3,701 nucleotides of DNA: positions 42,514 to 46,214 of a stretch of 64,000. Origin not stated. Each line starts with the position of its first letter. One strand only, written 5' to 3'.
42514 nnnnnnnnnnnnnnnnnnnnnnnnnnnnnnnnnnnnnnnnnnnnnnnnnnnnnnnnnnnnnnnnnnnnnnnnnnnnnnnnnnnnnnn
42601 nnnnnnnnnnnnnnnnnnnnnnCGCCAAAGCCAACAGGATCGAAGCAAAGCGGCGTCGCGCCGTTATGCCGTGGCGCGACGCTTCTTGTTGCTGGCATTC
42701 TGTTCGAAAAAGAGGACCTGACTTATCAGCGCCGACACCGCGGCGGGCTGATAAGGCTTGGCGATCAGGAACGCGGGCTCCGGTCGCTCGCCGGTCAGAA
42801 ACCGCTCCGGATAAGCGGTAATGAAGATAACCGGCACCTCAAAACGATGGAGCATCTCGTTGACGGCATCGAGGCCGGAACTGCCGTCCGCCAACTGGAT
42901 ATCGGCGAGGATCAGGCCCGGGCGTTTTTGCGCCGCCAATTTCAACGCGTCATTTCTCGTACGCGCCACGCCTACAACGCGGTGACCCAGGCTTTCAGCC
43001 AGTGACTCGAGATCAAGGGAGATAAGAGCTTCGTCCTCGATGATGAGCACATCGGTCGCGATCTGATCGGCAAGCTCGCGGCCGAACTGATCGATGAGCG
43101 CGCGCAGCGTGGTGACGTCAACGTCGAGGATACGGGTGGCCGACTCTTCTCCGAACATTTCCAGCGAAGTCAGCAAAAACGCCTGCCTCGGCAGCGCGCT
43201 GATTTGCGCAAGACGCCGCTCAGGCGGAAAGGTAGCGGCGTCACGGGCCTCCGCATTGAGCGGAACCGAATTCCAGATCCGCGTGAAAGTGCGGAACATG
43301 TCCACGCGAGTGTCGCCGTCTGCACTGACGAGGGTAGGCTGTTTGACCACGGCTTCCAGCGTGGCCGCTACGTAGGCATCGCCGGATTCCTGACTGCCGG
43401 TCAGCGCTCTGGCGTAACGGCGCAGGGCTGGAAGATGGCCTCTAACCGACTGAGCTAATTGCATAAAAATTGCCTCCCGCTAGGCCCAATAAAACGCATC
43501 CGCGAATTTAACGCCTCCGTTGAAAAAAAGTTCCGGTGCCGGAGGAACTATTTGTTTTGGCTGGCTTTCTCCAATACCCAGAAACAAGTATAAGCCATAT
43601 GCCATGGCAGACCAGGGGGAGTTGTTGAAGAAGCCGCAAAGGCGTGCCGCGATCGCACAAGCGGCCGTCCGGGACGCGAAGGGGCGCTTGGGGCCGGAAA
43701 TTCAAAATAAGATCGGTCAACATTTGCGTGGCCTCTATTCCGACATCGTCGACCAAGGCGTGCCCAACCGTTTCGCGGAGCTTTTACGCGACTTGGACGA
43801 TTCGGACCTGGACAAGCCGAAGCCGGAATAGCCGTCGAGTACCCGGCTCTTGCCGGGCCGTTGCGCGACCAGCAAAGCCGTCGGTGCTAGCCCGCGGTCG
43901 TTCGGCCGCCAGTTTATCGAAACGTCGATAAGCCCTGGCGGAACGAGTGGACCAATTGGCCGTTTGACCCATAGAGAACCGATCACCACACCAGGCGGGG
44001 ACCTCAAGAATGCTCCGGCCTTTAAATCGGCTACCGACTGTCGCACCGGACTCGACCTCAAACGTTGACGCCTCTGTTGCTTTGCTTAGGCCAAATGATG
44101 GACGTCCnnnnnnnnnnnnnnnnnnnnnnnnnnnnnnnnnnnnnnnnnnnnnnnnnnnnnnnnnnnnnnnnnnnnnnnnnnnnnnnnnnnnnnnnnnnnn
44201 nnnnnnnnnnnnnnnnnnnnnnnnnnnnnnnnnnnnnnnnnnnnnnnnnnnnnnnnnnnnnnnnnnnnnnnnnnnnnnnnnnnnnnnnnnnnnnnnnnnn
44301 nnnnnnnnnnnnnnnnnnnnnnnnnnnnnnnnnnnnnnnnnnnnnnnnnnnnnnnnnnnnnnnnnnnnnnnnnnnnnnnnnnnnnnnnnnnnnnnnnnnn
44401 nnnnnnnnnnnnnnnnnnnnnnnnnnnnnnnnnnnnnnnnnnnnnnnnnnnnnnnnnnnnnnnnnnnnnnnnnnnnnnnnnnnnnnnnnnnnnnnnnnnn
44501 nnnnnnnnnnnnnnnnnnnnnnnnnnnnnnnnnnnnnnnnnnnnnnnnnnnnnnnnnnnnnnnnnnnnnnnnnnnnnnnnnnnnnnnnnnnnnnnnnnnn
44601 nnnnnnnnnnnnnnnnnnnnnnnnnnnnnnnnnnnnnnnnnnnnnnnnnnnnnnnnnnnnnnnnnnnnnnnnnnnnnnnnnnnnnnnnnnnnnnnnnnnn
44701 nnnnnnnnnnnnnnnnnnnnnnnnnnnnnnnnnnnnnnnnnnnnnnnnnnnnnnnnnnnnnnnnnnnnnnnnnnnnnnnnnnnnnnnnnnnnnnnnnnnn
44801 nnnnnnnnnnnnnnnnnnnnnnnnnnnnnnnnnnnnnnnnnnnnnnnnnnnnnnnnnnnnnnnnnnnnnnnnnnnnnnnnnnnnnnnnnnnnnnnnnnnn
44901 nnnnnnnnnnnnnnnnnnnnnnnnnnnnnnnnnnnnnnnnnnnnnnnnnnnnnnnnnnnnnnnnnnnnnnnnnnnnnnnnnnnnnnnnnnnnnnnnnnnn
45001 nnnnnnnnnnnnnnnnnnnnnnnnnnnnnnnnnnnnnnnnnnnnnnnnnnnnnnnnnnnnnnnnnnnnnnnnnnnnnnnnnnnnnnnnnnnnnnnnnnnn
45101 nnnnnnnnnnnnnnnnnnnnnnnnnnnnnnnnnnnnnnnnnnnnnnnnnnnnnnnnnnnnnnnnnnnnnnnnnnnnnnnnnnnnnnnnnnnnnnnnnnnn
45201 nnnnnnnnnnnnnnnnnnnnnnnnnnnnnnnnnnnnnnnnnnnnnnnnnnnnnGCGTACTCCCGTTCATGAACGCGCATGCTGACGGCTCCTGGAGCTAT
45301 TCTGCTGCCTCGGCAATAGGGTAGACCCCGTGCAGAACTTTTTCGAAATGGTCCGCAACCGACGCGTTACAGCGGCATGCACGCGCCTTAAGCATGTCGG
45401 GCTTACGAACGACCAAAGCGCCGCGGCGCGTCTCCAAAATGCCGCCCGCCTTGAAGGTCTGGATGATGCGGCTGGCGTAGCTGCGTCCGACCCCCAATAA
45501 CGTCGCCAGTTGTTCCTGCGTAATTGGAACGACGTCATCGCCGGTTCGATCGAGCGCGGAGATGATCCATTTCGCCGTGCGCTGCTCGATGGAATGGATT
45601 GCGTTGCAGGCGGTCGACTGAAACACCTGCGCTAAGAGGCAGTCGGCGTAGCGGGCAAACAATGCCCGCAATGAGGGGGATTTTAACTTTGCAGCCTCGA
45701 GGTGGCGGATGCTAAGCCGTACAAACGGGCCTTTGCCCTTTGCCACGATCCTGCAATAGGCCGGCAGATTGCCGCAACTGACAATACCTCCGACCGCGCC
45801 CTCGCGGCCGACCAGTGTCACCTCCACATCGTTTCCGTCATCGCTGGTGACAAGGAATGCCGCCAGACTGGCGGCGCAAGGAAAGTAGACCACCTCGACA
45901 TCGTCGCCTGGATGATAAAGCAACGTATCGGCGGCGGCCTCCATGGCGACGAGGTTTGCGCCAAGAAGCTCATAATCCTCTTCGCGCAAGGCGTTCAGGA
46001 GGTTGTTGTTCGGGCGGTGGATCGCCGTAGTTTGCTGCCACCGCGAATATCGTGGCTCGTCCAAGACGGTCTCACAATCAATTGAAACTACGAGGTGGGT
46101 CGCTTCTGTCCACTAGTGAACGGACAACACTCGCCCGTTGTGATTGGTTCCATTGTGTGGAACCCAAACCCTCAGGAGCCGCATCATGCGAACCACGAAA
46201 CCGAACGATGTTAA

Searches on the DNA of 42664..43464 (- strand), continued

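Call 52: search_with_rna_model(model_id=R2, sources=[L001, L002, L003, L004, L005, L006, L007, L008, L009, L010, L011, L012, L013, L014, L015, L016, L017, L018, L019, L020, L021, L022, L023, L024, L025, L026, L027, L028, L029, L030, L031, L032, L033, L034, L035, L036, L037, L038, L039, L040, L041, L042, L043, L044, L045, L046, L047, L048, L049, L050, L051, L052, L053, L054, L055, L056, L057, L058, L059, L060, L061, L062, L063, L064, L065, L066, L067, L068, L069, L070, L071, L072, L073, L074, L075, L076, L077, L078, L079, L080, window], max_evalue=0.05)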
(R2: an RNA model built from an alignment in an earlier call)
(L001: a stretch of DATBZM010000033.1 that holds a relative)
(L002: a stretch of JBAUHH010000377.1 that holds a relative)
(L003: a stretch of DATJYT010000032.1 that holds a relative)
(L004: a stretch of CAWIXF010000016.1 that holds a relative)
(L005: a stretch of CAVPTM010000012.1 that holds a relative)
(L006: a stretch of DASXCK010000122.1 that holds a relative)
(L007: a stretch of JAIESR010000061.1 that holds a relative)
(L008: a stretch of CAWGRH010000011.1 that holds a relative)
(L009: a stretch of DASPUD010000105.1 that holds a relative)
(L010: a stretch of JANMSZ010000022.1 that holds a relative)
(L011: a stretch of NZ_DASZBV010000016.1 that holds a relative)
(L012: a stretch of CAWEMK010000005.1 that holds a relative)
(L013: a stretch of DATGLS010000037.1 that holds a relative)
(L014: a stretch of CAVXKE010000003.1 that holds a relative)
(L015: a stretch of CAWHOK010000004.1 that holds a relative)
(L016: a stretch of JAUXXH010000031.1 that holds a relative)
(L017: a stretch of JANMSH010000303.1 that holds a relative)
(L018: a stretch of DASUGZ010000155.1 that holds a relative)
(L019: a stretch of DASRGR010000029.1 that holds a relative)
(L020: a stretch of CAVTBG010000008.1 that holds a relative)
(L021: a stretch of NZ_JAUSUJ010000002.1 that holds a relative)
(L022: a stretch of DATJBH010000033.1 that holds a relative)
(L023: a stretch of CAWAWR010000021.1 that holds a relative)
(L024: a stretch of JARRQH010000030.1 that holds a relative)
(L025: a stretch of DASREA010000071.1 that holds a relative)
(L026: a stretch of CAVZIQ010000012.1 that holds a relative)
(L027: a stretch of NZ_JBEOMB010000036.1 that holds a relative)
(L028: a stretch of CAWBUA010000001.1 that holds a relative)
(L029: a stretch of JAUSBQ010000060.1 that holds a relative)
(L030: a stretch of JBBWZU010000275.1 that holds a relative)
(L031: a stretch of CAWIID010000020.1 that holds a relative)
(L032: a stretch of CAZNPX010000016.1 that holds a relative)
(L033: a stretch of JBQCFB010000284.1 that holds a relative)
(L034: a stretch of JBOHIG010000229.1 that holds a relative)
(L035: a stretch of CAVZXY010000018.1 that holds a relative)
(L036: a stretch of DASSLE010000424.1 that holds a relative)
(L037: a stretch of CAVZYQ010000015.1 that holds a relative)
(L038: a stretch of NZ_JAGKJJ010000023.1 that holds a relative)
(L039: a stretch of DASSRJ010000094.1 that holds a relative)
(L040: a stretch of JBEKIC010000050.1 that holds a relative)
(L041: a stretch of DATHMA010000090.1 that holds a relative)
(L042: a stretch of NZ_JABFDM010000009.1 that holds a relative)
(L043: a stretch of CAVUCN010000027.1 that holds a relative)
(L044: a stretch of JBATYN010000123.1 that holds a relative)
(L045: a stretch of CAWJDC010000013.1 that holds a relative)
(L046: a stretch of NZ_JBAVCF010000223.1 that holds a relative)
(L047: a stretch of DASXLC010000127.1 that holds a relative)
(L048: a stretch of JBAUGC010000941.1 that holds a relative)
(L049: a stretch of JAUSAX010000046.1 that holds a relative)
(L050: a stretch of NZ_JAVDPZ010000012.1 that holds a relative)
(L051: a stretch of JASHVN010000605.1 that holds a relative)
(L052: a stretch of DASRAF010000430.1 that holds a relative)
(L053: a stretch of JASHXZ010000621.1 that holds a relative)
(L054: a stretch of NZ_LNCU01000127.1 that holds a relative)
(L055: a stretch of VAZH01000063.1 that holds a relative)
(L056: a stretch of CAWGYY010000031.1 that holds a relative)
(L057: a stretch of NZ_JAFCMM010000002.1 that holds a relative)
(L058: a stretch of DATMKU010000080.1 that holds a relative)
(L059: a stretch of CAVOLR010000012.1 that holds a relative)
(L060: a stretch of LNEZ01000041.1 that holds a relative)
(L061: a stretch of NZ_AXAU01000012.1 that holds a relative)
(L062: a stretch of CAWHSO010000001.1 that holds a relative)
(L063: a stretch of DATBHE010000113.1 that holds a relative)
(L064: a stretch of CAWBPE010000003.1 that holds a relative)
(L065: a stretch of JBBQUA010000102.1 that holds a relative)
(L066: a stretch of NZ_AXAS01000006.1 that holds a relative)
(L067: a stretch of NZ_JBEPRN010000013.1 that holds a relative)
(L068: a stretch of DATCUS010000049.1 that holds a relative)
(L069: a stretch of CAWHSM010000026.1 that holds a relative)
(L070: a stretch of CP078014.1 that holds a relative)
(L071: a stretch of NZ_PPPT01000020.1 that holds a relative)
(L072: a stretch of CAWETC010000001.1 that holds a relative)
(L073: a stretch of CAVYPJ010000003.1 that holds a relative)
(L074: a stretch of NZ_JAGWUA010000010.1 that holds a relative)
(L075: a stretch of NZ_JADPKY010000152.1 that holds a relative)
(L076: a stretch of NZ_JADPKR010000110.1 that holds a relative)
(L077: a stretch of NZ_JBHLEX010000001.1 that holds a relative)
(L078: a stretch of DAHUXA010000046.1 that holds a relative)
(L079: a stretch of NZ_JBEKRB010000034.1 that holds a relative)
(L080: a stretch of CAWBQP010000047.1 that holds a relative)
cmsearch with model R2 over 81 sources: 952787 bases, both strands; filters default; matches with E-value up to 0.05: 57.
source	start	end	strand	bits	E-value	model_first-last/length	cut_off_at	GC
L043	6908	7006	-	96.7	2.3e-20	1-97/97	no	0.65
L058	1801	1899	-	94.7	6.6e-20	1-97/97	no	0.66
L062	6913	7011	-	94.7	6.6e-20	1-97/97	no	0.66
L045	6991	7086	-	93.7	1.2e-19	1-97/97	no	0.61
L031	6913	7010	-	90.9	5.6e-19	1-97/97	no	0.67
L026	6968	7064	-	89.9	9.2e-19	1-97/97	no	0.65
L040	2178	2275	-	88.5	2.1e-18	1-97/97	no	0.61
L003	6968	7064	-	87.6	3.4e-18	1-97/97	no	0.62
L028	6994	7092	-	87.5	3.5e-18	1-97/97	no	0.62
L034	7583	7676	-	86.5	6.2e-18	1-97/97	no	0.67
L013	6893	6986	-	86.3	7.1e-18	1-97/97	no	0.64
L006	5728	5825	-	85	1.4e-17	1-97/97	no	0.61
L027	7225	7320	-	83.3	3.6e-17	1-97/97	no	0.65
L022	6948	7045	-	80.7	1.6e-16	1-97/97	no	0.65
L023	7632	7726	-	80.6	1.6e-16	1-97/97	no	0.67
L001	3386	3482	-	80.3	1.9e-16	1-97/97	no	0.65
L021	7099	7194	-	79.7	2.7e-16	1-97/97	no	0.67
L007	6636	6728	-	79.5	3e-16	1-97/97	no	0.67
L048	5125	5224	-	79.4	3.1e-16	1-97/97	no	0.65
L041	7066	7155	-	79.4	3.1e-16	1-97/97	no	0.63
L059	7814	7903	-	79.2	3.5e-16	1-97/97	no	0.67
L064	9703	9791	-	79.1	3.8e-16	1-97/97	no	0.69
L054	12499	12587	-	78.8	4.5e-16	1-97/97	no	0.65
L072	6656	6744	-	78.7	4.7e-16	1-97/97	no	0.67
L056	6944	7042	-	77.3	1e-15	1-97/97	no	0.66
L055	6934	7022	-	76.3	1.7e-15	1-97/97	no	0.69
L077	7562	7651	-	76.3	1.8e-15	1-97/97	no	0.62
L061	10572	10660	-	75.5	2.8e-15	1-97/97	no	0.62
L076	11383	11472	-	75.3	3.1e-15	1-97/97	no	0.6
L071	8229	8318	-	73.5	8.5e-15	1-97/97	no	0.61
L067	7577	7666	-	73.4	8.9e-15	1-97/97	no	0.62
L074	7564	7653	-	71.9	2e-14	1-97/97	no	0.61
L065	8563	8651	-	71.9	2e-14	1-97/97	no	0.67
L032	5532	5628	-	71.1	3.2e-14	1-97/97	no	0.63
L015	7327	7420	-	70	5.9e-14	1-97/97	no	0.63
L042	7444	7532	-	69.2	9.2e-14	1-97/97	no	0.69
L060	7152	7248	-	68.4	1.4e-13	1-97/97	no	0.64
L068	6886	6973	-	66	5.4e-13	1-97/97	no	0.69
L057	6976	7067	-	61.2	7.4e-12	1-97/97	no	0.67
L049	6873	6965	-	58.2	3.9e-11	1-97/97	no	0.58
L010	574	670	+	40.1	8.9e-07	1-97/97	no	0.62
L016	4679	4774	+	26.9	0.0013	1-97/97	no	0.66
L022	6955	6991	+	26.7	0.0015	50-85/97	no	0.65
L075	7589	7657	-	25.4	0.003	1-97/97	no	0.41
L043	6915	6951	+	25.3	0.0032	50-85/97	no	0.65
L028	7003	7037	+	24.8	0.0042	52-85/97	no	0.69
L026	6975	7011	+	24.7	0.0046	50-85/97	no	0.68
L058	1808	1844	+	24.5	0.005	50-85/97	no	0.7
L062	6920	6956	+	24.5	0.005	50-85/97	no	0.7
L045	6998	7032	+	24.2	0.006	50-85/97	no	0.69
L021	7075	7151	+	23.7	0.0076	1-97/97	no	0.68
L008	6824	6910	+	22.6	0.014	1-97/97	no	0.59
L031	6920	6956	+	21.9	0.021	50-85/97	no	0.68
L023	7644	7672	+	21.3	0.03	55-85/97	no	0.76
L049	4886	4957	+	21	0.035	1-97/97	no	0.58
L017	4470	4558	+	20.7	0.04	1-97/97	no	0.62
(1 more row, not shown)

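Call 59: search_with_rna_model(model_id=R2, sources=[L091, L092, L093, L094, L095, L096, L097, L098, L099, L100, L101, L102, L103, L104, L105, L106, L107, L108, L109, L110, L111, L112, L113, L114, L115, L116, L117, L118, L119, L120, L121, L122, L123, L124, L125, L126, L127, L128, L129, L130, L131, L132, L133, L134, L135, L136, L137, L138, L139, L140, L141, L142, L143, L144, L145, L146, L147, L148, L149, L150, L151, L152, L153, L154, L155, L156, L157, L158, L159, L160, L161, L162, L163, L164, L165, L166, L167, L168, L169, L170], max_evalue=1)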
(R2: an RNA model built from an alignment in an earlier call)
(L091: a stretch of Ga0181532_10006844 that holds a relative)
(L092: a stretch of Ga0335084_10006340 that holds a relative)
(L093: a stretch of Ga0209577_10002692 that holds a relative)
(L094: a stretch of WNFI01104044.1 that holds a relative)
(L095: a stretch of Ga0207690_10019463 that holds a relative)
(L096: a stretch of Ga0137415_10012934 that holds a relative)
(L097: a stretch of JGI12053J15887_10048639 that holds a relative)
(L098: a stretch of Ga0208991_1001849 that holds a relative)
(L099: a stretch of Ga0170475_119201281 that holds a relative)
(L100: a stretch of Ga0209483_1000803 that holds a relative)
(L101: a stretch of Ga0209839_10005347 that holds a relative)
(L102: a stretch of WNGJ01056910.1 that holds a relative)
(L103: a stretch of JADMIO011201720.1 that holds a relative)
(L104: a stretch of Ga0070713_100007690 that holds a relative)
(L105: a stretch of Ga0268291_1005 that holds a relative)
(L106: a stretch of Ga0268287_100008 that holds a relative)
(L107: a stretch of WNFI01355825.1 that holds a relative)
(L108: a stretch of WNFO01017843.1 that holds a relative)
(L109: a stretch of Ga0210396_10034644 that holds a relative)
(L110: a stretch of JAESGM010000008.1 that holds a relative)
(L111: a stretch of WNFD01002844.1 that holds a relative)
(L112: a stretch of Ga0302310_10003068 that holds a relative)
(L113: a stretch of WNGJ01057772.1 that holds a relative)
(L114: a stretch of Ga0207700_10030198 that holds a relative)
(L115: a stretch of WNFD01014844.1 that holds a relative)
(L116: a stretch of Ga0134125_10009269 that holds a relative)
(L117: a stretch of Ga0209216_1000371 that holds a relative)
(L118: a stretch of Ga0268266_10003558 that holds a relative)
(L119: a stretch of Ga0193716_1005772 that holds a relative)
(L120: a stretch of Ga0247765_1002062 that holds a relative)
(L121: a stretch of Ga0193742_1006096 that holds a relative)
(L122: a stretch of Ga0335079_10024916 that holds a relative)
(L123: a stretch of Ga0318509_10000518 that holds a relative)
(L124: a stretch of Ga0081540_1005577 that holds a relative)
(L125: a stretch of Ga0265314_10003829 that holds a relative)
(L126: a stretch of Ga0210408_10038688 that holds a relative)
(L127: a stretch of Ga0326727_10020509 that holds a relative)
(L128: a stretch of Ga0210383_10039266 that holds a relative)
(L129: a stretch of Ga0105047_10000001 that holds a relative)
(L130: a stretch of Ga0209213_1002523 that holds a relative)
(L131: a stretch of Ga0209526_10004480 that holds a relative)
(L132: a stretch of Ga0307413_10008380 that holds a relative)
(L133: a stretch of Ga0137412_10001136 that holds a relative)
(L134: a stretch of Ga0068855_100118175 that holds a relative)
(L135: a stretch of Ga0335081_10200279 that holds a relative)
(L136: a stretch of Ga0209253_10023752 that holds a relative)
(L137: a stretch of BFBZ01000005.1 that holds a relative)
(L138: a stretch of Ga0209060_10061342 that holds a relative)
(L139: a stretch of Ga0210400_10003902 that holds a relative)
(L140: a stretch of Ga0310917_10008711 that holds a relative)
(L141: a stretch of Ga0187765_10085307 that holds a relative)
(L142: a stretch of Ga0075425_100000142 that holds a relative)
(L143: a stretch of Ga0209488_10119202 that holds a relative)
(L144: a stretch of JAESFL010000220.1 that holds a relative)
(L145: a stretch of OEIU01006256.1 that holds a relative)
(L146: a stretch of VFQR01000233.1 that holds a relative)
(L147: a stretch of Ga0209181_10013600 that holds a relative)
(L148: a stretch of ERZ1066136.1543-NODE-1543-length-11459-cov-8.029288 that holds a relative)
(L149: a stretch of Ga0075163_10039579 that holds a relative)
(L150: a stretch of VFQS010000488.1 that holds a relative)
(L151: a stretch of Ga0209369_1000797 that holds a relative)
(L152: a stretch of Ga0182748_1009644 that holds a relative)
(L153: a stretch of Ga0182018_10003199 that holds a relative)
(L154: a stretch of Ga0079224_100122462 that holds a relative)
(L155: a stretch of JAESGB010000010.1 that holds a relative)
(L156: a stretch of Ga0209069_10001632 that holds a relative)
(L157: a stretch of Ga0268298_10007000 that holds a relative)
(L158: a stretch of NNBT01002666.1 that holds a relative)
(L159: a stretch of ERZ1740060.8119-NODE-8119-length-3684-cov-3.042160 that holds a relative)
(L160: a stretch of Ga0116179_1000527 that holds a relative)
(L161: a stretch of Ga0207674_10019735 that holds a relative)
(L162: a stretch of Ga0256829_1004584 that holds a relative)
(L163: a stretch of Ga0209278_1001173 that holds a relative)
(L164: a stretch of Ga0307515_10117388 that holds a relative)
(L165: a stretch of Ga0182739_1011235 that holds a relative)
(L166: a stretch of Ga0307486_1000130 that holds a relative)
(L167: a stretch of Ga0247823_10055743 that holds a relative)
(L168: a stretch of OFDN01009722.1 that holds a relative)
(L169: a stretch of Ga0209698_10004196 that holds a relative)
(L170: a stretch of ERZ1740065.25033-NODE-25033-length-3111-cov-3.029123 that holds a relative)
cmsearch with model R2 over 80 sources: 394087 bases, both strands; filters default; matches with E-value up to 1: 8.
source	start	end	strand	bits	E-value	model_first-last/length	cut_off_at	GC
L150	976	1053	-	23.7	0.0033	1-97/97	no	0.71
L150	953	1027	+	22.9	0.0049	1-97/97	no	0.59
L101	1756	1840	+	18.9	0.046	1-97/97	no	0.61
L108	1753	1837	+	18.1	0.072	1-97/97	no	0.6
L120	3206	3313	+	16.1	0.21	1-97/97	no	0.63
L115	1272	1383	+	15.7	0.27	1-97/97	no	0.68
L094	1901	2026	+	13.9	0.73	1-97/97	no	0.68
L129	67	177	-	13.4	0.97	1-97/97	no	0.68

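Call 71: search_with_rna_model(model_id=R2, source=window, filters=off, max_evalue=1, show_alignments=2)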
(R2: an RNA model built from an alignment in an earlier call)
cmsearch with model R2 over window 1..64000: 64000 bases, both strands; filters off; matches with E-value up to 1: 12.
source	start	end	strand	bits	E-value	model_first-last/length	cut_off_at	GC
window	42245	42335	+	55.2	1.4e-11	1-97/97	no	0.68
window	60663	60751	+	19.6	0.0051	1-97/97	no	0.72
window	6656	6731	-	17.5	0.016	1-97/97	no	0.55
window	10635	10714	-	16.4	0.029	1-97/97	no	0.6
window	27313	27416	-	13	0.19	1-97/97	no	0.65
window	31891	31945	-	12.9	0.2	1-97/97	no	0.65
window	42288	42355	-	12.3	0.28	1-97/97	no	0.66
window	28303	28427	-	11.9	0.35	1-97/97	no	0.64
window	28529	28615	+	11.2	0.53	1-97/97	no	0.56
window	36145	36172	-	10.9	0.62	57-83/97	no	0.82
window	37464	37544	+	10.5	0.78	1-97/97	no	0.59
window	56014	56101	+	10.2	0.9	1-97/97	no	0.68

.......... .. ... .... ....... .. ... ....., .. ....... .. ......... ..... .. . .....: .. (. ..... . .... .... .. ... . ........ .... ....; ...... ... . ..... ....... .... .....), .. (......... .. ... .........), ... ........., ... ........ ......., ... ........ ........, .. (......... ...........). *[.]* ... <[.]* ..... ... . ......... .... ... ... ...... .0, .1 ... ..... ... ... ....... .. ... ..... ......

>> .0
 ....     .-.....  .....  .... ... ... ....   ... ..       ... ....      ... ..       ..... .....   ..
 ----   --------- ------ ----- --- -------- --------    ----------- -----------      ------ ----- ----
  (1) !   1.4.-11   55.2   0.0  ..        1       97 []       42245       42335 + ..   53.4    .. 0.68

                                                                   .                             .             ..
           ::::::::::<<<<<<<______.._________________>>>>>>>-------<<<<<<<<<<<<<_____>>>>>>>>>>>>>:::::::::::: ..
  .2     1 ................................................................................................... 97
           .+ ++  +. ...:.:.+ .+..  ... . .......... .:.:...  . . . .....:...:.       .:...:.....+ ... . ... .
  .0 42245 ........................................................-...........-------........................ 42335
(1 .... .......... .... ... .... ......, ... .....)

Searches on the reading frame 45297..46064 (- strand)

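Call 66: search_protein_families(library=pfam, proteins=[window:45297-46064:-], max_evalue=0.001)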
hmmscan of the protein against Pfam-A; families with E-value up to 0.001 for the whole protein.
window:45297-46064:- (255 aa): 2 families
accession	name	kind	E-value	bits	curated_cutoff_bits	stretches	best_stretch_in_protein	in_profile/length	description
PF13545.12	HTH_Crp_2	-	9.2e-12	45.2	27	1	161-227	1-69/70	Crp-like helix-turn-helix domain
PF12802.13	MarR_2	-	2.4e-05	24.9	27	1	163-214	6-54/61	MarR family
